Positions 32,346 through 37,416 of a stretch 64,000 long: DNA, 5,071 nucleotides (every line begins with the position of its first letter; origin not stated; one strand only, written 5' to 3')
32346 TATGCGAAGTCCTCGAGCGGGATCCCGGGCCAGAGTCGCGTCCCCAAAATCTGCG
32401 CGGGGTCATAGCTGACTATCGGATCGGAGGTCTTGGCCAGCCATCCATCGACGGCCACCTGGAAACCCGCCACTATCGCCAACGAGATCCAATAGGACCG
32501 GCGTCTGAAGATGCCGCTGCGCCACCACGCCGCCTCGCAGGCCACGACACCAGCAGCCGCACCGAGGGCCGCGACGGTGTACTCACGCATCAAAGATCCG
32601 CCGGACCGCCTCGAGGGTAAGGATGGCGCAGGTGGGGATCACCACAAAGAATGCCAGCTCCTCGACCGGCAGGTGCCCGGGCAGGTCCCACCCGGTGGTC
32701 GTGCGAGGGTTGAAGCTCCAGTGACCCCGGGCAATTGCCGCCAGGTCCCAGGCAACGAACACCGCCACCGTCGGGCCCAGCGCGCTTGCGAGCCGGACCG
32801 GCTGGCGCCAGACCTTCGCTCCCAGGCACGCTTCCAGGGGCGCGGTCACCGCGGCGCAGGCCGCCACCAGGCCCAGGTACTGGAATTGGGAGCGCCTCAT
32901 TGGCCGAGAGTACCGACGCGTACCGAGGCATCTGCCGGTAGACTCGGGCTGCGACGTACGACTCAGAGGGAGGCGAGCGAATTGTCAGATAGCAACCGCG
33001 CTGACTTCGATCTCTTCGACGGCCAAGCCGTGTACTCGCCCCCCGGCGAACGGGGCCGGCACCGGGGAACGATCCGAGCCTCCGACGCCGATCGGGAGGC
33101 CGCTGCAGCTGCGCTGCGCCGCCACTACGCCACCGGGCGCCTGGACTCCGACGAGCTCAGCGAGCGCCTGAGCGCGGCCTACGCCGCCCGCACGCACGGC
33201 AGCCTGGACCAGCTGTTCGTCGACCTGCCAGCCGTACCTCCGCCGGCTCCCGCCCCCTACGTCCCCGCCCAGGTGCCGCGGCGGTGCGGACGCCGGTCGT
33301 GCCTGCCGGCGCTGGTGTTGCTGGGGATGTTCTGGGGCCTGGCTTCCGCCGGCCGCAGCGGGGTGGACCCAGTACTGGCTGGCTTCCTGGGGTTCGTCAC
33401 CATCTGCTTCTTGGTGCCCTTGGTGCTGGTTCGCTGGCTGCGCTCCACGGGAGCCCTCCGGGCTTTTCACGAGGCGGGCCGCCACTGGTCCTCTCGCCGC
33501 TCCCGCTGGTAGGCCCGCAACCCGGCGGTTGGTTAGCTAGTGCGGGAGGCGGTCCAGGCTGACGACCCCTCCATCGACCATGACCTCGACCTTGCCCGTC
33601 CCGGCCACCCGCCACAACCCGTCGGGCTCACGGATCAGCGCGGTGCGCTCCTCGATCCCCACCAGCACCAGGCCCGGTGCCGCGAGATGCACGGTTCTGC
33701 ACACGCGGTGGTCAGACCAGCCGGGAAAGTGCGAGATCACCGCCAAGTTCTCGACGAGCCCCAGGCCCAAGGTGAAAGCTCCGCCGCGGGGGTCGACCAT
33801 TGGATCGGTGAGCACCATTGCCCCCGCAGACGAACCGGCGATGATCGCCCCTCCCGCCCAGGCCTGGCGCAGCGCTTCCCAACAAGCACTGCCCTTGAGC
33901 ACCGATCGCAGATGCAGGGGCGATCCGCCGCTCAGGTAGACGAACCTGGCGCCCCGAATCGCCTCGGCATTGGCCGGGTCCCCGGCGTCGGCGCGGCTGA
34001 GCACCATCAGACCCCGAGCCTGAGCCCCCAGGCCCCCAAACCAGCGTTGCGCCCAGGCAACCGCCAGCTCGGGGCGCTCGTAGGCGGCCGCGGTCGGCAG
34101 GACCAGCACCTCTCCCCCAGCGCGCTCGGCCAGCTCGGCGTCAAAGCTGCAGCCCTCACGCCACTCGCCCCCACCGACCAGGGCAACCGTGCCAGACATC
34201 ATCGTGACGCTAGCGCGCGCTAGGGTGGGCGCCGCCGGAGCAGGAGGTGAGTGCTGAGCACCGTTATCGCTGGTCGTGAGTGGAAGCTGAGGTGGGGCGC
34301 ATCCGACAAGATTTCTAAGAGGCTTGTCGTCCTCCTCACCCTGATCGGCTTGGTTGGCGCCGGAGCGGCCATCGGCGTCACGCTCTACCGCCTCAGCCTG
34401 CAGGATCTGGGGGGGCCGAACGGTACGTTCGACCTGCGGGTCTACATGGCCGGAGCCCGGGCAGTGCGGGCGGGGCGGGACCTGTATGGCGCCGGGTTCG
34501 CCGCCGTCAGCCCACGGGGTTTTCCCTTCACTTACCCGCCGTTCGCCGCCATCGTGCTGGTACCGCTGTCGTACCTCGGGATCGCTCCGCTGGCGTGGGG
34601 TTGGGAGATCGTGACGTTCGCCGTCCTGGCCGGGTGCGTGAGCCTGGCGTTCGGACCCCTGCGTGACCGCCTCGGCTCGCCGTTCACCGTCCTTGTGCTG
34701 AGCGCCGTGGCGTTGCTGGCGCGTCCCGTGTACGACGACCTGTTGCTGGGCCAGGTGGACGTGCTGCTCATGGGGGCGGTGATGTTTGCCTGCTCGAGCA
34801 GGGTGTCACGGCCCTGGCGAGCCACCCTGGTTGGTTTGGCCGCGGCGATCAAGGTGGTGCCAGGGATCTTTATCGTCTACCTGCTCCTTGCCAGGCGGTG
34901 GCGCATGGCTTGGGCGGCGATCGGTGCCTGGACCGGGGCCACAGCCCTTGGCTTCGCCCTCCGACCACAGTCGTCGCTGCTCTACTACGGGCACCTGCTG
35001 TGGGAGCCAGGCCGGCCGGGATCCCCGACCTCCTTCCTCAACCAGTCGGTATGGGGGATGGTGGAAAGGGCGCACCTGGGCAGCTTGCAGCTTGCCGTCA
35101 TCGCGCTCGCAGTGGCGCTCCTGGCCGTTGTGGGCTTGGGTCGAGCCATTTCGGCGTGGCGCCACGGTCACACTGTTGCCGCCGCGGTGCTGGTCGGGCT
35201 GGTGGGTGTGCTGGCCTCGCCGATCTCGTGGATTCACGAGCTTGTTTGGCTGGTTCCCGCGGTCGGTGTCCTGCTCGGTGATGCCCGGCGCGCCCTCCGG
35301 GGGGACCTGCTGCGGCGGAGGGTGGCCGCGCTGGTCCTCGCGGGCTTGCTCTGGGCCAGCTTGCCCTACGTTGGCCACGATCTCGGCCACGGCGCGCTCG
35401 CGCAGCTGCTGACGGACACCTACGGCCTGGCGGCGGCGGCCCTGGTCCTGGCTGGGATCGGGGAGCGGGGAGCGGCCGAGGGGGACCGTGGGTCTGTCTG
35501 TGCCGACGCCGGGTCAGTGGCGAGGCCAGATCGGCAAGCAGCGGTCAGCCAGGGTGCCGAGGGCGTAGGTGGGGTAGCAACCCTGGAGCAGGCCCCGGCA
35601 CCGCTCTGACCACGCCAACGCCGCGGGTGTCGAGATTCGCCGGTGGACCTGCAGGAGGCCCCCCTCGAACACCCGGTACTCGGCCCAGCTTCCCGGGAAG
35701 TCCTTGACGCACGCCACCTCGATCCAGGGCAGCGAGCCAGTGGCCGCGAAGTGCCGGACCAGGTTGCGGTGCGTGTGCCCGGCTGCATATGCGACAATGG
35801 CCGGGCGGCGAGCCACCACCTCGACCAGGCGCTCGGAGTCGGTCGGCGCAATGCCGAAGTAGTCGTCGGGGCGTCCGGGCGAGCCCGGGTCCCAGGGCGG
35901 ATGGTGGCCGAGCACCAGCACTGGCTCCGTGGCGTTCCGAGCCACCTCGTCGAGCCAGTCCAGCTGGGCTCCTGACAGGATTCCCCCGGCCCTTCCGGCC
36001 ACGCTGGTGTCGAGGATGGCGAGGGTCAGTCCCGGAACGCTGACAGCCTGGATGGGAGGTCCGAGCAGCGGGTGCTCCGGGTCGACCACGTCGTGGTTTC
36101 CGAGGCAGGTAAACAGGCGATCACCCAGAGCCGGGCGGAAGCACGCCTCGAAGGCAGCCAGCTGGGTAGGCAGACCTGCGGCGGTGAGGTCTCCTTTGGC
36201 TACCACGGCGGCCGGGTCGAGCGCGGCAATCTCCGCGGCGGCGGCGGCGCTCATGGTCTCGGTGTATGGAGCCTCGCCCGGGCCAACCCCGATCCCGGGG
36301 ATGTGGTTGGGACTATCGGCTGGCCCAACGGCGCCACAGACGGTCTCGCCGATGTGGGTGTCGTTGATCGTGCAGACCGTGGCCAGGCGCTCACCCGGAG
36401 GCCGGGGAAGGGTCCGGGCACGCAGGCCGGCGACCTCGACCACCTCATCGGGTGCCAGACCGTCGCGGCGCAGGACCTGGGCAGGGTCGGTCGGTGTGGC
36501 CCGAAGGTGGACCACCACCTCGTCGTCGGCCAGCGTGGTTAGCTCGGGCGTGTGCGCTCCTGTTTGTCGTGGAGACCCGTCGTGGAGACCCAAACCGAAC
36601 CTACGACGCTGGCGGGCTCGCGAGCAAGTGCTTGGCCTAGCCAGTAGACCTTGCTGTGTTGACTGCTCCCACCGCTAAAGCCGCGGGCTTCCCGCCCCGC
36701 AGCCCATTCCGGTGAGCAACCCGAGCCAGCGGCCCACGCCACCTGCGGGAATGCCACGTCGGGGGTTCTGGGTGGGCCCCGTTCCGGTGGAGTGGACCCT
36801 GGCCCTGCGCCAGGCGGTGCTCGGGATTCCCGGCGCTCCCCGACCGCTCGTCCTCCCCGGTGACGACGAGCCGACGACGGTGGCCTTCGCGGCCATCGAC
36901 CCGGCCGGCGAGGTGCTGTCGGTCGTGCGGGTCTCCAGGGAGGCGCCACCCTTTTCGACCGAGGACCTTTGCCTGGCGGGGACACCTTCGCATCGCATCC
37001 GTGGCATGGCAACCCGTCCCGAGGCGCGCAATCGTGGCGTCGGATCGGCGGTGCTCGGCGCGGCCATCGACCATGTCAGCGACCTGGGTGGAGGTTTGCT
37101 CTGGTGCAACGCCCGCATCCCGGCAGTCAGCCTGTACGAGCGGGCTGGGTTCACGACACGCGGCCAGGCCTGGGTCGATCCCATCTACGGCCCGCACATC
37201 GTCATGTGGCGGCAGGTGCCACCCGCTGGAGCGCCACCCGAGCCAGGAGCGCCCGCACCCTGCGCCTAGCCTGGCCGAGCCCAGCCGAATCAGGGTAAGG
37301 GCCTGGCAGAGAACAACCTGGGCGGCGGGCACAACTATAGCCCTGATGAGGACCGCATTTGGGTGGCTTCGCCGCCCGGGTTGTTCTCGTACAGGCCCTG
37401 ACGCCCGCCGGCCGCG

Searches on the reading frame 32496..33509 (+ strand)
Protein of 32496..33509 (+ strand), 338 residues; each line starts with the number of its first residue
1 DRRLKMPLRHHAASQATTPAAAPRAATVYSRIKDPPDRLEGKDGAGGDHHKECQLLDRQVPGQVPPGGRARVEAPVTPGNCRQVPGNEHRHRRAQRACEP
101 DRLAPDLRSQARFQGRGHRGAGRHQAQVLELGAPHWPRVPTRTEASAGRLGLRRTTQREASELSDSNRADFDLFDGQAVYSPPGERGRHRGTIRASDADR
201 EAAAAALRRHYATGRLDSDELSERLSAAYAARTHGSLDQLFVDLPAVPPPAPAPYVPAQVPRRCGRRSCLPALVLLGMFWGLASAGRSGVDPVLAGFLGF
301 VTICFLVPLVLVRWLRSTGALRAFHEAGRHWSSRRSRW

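Call 31: search_protein_families(library=pfam, proteins=[window:32496-33509:+], max_evalue=0.001)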
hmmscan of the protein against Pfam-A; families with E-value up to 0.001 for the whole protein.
window:32496-33509:+ (338 aa): 1 family
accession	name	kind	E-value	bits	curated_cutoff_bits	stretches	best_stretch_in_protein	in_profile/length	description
PF08044.16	DUF1707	-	2e-20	73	27.6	1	193-245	1-53/53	DUF1707 SHOCT-like domain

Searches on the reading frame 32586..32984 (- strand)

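Call 31: search_protein_families(library=pfam, proteins=[window:32586-32984:-], max_evalue=0.001)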
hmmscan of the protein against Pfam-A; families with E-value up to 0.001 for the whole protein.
window:32586-32984:- (133 aa): 1 family
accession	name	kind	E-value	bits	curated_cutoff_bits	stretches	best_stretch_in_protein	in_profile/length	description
PF18916.5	Lycopene_cyc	-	0.00033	21.6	27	1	68-125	35-90/92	Lycopene cyclase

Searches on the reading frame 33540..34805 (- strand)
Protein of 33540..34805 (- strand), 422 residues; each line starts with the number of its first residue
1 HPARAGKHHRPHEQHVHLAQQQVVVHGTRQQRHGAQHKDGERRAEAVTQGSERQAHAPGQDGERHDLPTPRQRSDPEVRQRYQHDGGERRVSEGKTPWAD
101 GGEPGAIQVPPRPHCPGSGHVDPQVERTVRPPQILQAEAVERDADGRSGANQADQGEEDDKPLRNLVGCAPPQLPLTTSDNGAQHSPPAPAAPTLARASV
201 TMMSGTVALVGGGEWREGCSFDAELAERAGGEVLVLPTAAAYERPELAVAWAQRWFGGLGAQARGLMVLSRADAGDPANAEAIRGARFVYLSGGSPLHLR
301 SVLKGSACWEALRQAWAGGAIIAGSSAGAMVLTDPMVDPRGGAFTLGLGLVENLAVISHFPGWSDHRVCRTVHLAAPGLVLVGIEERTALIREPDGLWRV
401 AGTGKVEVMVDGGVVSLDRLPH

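Call 31: search_protein_families(library=pfam, proteins=[window:33540-34805:-], max_evalue=0.001)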
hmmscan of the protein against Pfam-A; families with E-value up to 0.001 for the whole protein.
window:33540-34805:- (422 aa): 1 family
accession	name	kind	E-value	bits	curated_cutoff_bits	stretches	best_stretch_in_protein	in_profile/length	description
PF03575.23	Peptidase_S51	-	6e-13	49.4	23.9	1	223-392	20-198/206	Peptidase family S51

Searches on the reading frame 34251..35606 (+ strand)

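Call 31: search_protein_families(library=pfam, proteins=[window:34251-35606:+], max_evalue=0.001)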
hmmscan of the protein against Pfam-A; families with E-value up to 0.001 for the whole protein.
window:34251-35606:+ (452 aa): 1 family
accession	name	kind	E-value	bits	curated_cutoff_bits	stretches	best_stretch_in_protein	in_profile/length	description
PF09594.16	GT87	-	1.4e-40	140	25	1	93-324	1-237/237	Glycosyltransferase family 87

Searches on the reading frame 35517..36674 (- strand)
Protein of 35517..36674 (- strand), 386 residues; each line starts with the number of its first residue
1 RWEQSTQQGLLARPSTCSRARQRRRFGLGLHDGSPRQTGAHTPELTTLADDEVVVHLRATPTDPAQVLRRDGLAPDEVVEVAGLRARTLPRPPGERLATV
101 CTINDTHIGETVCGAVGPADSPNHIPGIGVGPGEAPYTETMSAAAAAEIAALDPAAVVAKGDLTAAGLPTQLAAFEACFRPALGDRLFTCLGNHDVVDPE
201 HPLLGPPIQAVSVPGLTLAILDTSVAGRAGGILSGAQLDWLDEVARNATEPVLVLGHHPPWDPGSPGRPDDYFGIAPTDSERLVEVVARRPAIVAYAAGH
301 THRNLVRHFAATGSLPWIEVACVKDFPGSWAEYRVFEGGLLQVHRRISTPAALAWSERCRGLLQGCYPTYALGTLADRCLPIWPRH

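Call 31: search_protein_families(library=pfam, proteins=[window:35517-36674:-], max_evalue=0.001)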
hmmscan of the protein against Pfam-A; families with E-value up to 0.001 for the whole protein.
window:35517-36674:- (386 aa): 1 family
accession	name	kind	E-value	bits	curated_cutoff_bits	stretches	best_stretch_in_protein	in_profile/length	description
PF00149.33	Metallophos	-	1.8e-10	42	21.5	1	100-303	3-190/191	Calcineurin-like phosphoesterase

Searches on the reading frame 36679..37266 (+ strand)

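Call 31: search_protein_families(library=pfam, proteins=[window:36679-37266:+], max_evalue=0.001)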
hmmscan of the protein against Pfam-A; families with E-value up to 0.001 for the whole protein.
window:36679-37266:+ (196 aa): 4 families
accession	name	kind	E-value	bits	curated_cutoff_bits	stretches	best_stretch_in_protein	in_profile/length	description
PF00583.31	Acetyltransf_1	-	1.2e-08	35.7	20.7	1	68-158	36-116/116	Acetyltransferase (GNAT) family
PF13508.13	Acetyltransf_7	-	3.8e-07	30.8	27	1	104-159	29-83/84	Acetyltransferase (GNAT) domain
PF13673.13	Acetyltransf_10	-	3.7e-05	24.1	23.6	1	105-162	52-111/128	Acetyltransferase (GNAT) domain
PF08445.16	FR47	-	0.00021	21.6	22.1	1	106-165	23-85/86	FR47-like protein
